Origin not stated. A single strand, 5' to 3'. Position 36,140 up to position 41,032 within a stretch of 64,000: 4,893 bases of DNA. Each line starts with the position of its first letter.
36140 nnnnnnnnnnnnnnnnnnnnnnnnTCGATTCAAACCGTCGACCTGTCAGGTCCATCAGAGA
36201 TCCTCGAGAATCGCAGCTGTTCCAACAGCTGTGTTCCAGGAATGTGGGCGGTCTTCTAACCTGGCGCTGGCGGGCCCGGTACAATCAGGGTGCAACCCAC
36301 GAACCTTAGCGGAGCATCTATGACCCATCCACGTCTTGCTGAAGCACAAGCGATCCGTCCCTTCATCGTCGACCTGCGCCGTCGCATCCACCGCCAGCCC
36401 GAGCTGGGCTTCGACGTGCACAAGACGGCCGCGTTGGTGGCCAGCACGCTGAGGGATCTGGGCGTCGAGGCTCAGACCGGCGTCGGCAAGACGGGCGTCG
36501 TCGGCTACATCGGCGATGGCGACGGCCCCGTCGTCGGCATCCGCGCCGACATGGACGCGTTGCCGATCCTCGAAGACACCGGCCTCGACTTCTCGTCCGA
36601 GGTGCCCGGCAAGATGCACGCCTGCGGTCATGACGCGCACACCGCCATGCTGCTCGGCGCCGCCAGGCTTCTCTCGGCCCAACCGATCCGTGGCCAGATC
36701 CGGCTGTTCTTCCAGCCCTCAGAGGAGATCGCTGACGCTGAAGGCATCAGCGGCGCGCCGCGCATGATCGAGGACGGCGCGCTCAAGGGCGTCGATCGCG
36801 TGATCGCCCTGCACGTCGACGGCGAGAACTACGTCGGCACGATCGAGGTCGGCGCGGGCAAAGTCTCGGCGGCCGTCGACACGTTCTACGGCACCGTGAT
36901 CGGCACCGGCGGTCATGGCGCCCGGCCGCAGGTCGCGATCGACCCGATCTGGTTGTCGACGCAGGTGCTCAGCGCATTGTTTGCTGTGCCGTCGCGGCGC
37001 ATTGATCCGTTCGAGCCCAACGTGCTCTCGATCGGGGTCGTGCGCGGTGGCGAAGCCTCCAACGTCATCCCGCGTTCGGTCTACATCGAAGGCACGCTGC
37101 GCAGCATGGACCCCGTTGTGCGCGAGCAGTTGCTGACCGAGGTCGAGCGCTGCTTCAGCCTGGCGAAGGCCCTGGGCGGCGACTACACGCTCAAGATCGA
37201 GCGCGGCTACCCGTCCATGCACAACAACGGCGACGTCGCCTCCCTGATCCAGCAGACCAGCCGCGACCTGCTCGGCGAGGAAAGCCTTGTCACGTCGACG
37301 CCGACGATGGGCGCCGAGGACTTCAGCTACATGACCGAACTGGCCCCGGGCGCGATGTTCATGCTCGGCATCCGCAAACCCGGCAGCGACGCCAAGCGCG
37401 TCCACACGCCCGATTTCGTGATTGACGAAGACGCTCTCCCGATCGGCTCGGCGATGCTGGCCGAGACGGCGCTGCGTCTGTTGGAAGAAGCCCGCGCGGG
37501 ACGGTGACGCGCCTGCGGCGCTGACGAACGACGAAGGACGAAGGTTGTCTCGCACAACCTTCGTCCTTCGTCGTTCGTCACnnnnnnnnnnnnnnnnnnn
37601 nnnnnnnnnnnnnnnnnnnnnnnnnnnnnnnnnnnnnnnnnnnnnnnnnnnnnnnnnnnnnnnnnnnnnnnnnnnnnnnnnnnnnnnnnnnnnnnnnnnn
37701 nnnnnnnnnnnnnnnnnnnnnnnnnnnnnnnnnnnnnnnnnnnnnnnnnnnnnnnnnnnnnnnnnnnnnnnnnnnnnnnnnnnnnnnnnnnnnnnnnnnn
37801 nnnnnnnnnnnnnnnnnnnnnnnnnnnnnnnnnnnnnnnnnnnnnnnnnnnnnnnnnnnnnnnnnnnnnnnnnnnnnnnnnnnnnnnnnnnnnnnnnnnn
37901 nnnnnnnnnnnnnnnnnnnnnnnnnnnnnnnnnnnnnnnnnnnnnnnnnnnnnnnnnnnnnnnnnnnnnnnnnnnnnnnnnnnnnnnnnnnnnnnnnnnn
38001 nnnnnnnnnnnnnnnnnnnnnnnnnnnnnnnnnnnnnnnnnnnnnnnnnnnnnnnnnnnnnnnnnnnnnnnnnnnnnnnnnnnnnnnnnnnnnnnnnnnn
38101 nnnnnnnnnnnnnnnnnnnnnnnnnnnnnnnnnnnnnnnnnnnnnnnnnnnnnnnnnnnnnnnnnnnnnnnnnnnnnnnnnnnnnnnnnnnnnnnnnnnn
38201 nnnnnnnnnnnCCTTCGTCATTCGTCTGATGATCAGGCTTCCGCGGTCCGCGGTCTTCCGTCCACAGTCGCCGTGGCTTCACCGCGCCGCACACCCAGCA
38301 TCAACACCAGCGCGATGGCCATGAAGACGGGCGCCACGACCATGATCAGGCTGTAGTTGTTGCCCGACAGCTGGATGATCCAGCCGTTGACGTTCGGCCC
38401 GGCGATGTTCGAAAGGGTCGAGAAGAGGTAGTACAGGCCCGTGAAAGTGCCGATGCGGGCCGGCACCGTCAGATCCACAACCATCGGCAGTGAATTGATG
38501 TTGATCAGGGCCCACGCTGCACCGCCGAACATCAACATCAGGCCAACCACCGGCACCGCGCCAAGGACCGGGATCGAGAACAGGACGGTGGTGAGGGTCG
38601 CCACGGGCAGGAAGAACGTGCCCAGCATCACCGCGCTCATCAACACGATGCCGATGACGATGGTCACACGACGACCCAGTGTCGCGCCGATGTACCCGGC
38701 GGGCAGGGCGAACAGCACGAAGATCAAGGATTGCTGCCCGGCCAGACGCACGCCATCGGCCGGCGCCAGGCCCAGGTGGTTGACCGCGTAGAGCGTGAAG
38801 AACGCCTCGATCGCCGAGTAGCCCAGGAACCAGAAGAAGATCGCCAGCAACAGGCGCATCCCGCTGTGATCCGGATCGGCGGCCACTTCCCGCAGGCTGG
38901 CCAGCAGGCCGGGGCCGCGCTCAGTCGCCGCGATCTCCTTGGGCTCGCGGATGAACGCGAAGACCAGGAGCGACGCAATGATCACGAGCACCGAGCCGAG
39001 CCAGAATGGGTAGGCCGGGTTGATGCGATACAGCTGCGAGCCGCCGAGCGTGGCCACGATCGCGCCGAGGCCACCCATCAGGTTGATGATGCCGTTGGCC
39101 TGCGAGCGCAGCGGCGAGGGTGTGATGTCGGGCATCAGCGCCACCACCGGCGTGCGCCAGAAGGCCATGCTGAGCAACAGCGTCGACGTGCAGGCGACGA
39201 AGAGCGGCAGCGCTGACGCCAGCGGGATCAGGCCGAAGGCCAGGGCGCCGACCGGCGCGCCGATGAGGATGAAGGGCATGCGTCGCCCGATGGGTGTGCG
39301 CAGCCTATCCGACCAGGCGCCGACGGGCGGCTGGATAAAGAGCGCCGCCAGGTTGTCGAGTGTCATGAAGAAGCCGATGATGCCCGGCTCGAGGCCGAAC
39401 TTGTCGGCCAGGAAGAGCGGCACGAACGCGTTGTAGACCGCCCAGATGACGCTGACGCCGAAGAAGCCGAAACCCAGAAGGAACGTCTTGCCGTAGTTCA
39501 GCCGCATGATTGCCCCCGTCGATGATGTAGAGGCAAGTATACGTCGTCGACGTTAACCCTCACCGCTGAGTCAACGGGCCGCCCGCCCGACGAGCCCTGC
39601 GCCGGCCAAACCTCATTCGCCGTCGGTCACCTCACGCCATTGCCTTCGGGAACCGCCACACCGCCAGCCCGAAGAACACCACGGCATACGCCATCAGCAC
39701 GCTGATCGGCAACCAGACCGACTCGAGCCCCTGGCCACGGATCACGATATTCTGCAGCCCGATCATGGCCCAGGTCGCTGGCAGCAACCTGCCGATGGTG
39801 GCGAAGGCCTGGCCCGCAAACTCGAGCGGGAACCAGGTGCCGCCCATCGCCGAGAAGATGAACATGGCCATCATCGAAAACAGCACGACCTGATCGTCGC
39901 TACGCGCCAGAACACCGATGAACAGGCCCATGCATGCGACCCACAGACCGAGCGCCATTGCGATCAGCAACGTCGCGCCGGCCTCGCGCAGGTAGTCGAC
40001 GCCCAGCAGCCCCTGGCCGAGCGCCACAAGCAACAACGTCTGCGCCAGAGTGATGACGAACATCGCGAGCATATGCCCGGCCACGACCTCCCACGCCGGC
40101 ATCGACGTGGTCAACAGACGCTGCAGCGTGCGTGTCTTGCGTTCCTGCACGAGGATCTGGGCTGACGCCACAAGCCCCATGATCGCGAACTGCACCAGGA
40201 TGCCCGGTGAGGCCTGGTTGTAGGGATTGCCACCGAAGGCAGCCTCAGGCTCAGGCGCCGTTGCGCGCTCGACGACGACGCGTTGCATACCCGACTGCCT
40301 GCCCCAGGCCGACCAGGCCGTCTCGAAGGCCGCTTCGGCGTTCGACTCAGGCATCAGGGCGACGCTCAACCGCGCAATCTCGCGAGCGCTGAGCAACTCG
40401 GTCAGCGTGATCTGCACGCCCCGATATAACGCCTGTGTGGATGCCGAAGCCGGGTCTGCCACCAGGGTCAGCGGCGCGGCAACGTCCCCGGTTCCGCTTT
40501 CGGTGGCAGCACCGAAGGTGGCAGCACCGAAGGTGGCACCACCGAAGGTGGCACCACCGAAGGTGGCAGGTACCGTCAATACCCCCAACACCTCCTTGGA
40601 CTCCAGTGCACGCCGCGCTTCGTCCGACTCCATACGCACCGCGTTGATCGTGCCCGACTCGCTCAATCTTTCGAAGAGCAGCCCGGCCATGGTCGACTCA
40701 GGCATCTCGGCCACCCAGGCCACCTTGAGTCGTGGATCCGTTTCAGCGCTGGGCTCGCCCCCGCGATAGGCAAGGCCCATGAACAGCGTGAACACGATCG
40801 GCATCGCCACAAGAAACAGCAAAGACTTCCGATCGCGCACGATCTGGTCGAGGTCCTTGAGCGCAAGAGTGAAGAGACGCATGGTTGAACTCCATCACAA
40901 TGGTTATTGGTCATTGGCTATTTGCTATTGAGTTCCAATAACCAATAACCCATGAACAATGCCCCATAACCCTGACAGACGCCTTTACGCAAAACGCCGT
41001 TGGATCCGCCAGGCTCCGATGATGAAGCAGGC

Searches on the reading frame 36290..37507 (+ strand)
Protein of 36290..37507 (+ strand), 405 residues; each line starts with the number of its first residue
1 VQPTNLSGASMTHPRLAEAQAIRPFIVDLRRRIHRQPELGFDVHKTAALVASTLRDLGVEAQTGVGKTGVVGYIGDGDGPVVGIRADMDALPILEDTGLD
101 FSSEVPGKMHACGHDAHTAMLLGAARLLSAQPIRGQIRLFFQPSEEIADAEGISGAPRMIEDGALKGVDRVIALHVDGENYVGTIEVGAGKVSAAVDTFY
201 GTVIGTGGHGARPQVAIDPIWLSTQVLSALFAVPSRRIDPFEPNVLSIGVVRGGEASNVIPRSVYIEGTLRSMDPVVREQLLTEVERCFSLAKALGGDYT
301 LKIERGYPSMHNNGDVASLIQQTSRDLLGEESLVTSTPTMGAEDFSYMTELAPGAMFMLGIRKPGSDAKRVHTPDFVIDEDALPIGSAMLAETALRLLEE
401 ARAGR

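Call 36: search_protein_families(library=pfam, proteins=[window:36290-37507:+])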
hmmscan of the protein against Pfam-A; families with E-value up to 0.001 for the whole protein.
window:36290-37507:+ (405 aa): 2 families
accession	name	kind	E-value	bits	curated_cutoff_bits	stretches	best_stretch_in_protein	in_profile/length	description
PF01546.33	Peptidase_M20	-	2e-40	139.3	24.6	1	84-395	2-205/206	Peptidase family M20/M25/M40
PF07687.19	M20_dimer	-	9.3e-10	38.9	21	1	202-289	12-99/107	Peptidase dimerisation domain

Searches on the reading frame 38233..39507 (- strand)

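Call 36: search_protein_families(library=pfam, proteins=[window:38233-39507:-])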
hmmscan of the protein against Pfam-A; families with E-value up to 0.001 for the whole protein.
window:38233-39507:- (424 aa): 3 families
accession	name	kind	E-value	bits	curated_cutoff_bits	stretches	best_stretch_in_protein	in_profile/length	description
PF07690.21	MFS_1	-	8.4e-35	120.7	33.4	2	12-317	2-308/347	Major Facilitator Superfamily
PF13347.12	MFS_2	-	8.6e-16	57.9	27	1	12-381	3-384/427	MFS/sugar transport protein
PF01306.25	LacY_symp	-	7.1e-06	25.5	24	1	9-188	10-190/413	LacY proton/sugar symporter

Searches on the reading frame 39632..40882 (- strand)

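Call 36: search_protein_families(library=pfam, proteins=[window:39632-40882:-])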
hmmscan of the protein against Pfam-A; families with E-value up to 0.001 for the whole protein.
window:39632-40882:- (416 aa): 3 families
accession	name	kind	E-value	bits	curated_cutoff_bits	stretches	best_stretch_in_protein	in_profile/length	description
PF12698.13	ABC2_membrane_3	-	1.9e-32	113.1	31.6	1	19-409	1-347/347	ABC-2 family transporter protein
PF01061.29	ABC2_membrane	-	1.9e-20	73.8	26.9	1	206-379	51-209/211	ABC-2 type transporter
PF12679.13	ABC2_membrane_2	-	1.5e-17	64.2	27.2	1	5-413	2-280/283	ABC-2 family transporter protein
